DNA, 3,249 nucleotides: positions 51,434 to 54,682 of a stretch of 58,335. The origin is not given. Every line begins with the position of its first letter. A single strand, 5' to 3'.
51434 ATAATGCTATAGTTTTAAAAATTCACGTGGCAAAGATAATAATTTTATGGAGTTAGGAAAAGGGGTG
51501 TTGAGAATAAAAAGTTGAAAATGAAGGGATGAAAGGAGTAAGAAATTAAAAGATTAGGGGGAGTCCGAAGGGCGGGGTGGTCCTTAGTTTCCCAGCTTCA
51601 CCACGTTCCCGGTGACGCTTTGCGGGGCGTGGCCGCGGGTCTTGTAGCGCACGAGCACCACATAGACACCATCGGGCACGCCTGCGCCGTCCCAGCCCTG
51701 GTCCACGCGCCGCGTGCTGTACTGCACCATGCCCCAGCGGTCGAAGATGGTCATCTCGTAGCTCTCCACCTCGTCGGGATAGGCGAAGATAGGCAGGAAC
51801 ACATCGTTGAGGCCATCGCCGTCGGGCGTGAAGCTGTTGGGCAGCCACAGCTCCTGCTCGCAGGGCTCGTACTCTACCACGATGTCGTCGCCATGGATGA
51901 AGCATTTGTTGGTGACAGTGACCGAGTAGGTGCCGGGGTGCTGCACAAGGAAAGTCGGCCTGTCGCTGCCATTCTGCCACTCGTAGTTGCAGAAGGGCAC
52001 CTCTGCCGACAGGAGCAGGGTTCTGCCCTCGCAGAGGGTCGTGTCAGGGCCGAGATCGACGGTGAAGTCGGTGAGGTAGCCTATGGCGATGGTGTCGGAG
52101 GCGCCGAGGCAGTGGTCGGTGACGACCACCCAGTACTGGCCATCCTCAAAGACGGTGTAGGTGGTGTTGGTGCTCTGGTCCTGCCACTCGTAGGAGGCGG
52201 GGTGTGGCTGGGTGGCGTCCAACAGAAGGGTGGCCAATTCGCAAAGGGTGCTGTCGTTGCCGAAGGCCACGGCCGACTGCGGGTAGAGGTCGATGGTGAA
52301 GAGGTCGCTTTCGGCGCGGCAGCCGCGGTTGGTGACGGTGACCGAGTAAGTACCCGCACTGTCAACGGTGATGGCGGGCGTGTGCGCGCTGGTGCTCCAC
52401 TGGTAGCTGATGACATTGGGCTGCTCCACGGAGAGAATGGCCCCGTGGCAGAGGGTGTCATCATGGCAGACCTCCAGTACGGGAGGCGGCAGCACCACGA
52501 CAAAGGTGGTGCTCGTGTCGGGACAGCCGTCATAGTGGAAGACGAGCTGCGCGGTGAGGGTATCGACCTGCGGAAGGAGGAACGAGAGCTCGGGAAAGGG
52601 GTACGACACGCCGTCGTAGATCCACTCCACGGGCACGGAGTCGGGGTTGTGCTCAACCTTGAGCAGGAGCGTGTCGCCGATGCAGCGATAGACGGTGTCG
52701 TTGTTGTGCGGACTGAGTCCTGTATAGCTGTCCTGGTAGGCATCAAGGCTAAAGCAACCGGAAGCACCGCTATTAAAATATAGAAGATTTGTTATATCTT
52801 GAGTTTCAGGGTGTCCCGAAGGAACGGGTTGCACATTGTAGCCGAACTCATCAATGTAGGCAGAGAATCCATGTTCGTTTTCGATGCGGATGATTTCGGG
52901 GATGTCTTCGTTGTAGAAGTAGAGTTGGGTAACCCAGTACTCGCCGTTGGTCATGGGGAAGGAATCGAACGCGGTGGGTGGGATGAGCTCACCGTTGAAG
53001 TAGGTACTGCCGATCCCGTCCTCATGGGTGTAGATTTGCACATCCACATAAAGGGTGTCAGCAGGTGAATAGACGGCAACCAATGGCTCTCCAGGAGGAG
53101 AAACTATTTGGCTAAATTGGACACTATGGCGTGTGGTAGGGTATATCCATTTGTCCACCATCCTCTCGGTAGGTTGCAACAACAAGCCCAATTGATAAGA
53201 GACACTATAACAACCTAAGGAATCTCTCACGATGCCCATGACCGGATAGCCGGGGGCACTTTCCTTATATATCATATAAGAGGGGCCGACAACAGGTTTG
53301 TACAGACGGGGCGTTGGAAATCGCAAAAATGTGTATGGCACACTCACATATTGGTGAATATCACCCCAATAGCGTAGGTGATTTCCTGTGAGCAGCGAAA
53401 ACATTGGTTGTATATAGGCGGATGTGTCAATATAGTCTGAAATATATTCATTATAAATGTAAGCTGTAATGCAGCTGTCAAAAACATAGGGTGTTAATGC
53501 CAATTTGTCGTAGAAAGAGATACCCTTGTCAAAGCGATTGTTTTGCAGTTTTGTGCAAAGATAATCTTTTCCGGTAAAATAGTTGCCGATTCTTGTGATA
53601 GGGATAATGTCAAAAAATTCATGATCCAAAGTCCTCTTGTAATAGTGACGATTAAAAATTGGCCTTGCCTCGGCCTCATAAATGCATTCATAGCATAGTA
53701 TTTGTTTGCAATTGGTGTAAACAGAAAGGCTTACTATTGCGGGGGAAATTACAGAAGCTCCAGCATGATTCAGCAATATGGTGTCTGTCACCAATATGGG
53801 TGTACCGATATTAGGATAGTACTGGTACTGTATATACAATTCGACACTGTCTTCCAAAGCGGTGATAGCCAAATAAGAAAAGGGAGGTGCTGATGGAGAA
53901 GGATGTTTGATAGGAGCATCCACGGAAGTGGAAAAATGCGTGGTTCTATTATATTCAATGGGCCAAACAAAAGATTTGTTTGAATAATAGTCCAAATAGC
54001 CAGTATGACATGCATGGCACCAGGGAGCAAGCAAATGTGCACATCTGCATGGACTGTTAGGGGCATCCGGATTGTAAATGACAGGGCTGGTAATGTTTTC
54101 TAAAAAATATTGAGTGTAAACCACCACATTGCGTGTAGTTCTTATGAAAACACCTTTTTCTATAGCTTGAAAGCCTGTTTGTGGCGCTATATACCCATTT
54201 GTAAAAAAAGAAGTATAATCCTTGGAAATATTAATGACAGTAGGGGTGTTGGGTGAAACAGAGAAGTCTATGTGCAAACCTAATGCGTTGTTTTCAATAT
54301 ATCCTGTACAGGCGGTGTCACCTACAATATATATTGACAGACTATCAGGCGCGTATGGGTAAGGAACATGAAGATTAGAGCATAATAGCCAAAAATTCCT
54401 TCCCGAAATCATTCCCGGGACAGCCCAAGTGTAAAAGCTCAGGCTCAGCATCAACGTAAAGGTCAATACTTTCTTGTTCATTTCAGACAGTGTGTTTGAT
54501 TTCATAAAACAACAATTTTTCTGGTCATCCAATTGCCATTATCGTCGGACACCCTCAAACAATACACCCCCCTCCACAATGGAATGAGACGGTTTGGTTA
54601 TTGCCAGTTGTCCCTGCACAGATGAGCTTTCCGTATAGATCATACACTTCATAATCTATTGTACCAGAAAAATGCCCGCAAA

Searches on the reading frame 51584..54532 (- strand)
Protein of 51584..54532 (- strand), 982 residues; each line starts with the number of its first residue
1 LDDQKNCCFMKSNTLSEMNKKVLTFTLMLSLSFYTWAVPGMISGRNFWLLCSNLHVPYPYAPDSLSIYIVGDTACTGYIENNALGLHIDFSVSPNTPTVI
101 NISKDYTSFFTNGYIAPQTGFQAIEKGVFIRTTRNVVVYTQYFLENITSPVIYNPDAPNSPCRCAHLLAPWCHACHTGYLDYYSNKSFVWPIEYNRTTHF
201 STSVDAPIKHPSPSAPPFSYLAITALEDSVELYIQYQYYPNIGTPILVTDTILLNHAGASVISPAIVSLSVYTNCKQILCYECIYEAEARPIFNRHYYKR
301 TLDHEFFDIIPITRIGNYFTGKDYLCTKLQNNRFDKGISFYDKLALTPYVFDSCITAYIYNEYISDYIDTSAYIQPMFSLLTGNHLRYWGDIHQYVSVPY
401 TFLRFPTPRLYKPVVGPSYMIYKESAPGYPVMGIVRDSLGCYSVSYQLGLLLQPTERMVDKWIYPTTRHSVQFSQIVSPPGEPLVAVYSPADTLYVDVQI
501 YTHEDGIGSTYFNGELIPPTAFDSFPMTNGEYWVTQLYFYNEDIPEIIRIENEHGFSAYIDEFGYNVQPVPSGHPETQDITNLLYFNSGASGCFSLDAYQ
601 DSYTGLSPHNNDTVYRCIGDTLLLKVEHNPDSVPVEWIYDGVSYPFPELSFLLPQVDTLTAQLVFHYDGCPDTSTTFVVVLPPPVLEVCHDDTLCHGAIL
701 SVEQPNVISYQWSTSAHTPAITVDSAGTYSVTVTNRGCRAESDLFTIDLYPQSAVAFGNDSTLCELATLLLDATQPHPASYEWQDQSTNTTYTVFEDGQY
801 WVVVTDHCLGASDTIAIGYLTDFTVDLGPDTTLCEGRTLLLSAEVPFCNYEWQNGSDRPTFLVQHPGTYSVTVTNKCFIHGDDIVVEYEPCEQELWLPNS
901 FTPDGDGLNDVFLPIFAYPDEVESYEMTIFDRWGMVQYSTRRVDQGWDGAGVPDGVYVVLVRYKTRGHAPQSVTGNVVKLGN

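Call 80: search_protein_families(library=pfam, proteins=[window:51584-54532:-], max_evalue=0.00001)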
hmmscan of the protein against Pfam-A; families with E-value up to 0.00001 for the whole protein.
window:51584-54532:- (982 aa): 1 family
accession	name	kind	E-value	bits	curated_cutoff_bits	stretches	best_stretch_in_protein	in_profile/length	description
PF13585.12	CHU_C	-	2.5e-11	44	27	1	897-968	3-77/86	CHU_C Type IX secretion signal domain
